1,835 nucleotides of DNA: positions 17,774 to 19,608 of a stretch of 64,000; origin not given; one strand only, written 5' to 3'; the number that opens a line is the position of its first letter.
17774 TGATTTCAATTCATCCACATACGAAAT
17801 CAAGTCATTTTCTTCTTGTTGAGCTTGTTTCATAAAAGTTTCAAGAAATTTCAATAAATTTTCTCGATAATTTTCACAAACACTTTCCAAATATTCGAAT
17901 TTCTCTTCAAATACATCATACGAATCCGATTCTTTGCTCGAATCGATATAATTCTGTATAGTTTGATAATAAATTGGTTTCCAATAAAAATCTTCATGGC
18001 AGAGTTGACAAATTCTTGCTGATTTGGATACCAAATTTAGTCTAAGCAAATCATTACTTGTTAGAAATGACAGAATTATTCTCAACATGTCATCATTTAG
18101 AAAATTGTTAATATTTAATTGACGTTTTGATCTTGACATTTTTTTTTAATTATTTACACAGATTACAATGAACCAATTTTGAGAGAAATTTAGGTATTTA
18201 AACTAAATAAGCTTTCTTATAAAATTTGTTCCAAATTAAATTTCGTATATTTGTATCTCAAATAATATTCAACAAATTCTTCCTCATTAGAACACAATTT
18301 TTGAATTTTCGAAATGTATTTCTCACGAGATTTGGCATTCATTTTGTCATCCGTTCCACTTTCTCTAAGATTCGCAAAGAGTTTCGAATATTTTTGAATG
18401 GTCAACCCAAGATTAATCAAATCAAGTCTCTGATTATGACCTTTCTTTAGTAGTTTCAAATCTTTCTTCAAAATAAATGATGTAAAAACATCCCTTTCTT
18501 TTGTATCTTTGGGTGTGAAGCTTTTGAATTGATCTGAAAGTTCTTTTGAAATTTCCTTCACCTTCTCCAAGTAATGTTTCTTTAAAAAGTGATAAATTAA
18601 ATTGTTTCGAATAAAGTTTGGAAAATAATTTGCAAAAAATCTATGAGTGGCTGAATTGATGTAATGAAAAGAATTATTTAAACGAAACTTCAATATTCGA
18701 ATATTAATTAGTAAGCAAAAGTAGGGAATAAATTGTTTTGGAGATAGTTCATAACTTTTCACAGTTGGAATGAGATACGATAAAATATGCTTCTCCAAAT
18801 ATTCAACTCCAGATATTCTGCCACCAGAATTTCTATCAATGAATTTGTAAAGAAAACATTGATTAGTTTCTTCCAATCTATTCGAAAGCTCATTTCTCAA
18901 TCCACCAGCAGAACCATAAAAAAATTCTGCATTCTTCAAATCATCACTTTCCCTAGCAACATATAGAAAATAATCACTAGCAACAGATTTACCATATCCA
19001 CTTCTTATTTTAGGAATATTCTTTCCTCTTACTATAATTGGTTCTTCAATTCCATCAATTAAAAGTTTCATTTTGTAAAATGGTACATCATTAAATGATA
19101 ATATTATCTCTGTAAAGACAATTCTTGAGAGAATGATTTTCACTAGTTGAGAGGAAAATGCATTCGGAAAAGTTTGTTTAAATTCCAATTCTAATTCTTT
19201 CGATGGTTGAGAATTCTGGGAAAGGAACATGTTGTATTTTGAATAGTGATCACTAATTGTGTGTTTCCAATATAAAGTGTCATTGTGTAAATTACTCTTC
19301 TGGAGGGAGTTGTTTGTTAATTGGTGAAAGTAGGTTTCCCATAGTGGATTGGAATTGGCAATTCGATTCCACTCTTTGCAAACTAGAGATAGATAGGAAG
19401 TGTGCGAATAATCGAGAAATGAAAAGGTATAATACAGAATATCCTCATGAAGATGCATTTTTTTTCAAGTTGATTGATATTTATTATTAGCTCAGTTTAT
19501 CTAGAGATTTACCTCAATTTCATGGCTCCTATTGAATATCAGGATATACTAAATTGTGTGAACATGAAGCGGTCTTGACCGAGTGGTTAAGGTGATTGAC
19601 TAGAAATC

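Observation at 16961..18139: F-box fused to an atypical, probably GTPase-dead Rho-family GTPase with a CAAX box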

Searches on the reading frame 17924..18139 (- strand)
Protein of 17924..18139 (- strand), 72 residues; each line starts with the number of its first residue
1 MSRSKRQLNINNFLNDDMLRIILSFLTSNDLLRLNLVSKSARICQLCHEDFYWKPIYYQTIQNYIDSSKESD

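Call 34: search_solved_structures(query=A2, max_evalue=0.1, show_alignments=3)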
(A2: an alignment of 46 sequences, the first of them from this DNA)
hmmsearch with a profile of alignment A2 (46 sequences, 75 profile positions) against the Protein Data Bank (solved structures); distinct sequences matched with E-value up to 0.1: 39.
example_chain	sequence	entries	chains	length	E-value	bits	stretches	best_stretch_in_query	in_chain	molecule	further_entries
9kbd_C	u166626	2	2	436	1.7e-12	49.9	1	12-62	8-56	F-box only protein 3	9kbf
5ibk_B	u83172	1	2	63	2.9e-11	46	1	4-57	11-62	F-box/WD repeat-containing protein 7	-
5v4b_B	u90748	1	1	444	2.3e-10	43.1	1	5-61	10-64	F-box/WD repeat-containing protein 7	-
2ovp_B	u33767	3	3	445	2.4e-10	43.1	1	5-61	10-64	F-box/WD repeat protein 7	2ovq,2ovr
7t1y_B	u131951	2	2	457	2.5e-10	43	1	5-61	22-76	F-box/WD repeat-containing protein 7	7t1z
6vcd_B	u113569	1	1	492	2.5e-09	39.8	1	14-63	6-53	F-box/LRR-repeat protein 5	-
11xu_A1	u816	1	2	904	4.2e-07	32.7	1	13-60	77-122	Epithelial cell-transforming sequence 2 oncogene-like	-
6o60_C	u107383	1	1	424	5.7e-07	32.3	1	8-57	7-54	F-box/LRR-repeat protein 2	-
9jkb_C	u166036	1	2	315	1.9e-06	30.6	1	13-63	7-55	F-box only protein 4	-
3l2o_B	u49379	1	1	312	2.7e-06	30.1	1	14-63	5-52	F-box only protein 4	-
12dl_PA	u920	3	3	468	6.2e-06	28.9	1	24-63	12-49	F-box and WD-40 domain protein 21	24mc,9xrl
6m90_A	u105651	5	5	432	7.5e-06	28.7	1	21-66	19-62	F-box/WD repeat-containing protein 1A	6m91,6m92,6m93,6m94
9w2m_J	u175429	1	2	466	7.6e-06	28.7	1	24-62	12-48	FBXW24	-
1p22_A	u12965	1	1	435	7.6e-06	28.7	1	21-66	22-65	F-box/WD-repeat protein 1A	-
7z8b_F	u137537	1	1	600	8e-06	28.6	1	9-62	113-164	F-box/WD repeat-containing protein 8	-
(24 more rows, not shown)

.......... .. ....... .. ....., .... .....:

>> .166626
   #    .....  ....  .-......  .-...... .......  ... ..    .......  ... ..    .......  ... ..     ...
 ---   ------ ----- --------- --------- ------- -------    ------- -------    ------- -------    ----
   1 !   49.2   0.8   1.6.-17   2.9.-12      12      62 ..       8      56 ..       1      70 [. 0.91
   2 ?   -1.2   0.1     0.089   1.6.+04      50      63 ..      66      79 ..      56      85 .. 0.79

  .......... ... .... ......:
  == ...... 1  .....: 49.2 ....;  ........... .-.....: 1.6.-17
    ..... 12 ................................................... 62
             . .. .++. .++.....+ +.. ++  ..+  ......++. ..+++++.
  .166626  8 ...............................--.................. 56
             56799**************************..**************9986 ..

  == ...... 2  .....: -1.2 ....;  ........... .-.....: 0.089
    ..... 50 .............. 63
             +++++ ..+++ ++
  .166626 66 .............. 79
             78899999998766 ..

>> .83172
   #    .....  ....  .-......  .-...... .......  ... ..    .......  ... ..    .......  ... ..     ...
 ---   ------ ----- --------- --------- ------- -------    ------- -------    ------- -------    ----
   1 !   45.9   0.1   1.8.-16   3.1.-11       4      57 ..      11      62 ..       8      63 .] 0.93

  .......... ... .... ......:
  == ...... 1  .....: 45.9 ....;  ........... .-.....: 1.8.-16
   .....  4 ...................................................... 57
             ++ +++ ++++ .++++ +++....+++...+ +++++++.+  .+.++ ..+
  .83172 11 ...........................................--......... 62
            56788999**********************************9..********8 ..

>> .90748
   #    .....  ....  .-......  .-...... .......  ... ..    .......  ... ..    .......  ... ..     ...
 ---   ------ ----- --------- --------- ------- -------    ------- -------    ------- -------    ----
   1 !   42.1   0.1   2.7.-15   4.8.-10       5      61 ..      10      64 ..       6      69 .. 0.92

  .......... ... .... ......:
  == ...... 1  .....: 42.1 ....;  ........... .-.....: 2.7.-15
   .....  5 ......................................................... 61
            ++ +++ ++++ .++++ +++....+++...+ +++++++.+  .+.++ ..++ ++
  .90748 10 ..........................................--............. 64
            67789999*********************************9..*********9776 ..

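Call 35: search_protein_families(library=pfam, alignment_id=A2, max_evalue=0.01)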
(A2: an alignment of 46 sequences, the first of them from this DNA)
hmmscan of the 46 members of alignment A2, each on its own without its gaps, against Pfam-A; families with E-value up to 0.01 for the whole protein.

A. member 1, seq(72 aa): 2 families
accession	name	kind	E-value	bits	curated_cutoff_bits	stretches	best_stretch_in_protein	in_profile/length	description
PF00646.38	F-box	-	0.00043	20.5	20.5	1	14-43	4-33/43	F-box domain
PF12937.12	F-box-like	-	0.0005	20.2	24.3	1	17-57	7-45/47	F-box-like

B. families by the number of members that match (of 46 scanned): 6 families
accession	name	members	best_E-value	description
PF12937.12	F-box-like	35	8.8e-14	F-box-like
PF00646.38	F-box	35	4.6e-10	F-box domain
PF15966.10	F-box_4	1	6e-05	F-box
PF00218.27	IGPS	1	0.00062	Indole-3-glycerol phosphate synthase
PF06881.16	Elongin_A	1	0.0026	RNA polymerase II transcription factor SIII (Elongin) subunit A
PF21278.2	YlmH_1st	1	0.0059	YlmH, N-terminal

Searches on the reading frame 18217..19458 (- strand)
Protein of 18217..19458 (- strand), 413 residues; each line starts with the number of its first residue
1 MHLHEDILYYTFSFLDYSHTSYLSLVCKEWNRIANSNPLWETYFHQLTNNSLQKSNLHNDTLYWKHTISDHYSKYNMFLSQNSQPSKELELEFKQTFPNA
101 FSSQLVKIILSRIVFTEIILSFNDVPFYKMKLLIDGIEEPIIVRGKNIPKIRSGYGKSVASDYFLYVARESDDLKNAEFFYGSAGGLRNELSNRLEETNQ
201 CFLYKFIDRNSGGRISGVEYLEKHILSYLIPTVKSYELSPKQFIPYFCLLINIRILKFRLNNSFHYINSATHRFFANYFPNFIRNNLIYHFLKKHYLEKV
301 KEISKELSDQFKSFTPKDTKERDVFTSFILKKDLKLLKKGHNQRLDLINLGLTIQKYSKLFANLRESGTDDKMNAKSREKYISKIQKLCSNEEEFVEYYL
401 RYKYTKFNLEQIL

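Call 6: search_protein_families(library=pfam, proteins=[window:18217-19458:-], max_evalue=1)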
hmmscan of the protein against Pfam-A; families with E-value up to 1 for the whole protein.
window:18217-19458:- (413 aa): 2 families
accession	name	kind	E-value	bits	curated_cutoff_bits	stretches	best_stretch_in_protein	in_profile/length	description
PF12937.12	F-box-like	-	9.9e-07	28.9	24.3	1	6-44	7-45/47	F-box-like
PF00646.38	F-box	-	5.2e-06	26.6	20.5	1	2-41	3-42/43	F-box domain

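Call 26: find_encoding_contigs(protein=window:18217-19458:-, flank=3000, max_places=4)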
Protein window:18217-19458:- (413 aa): no gene with exactly this product is on record in the collection.
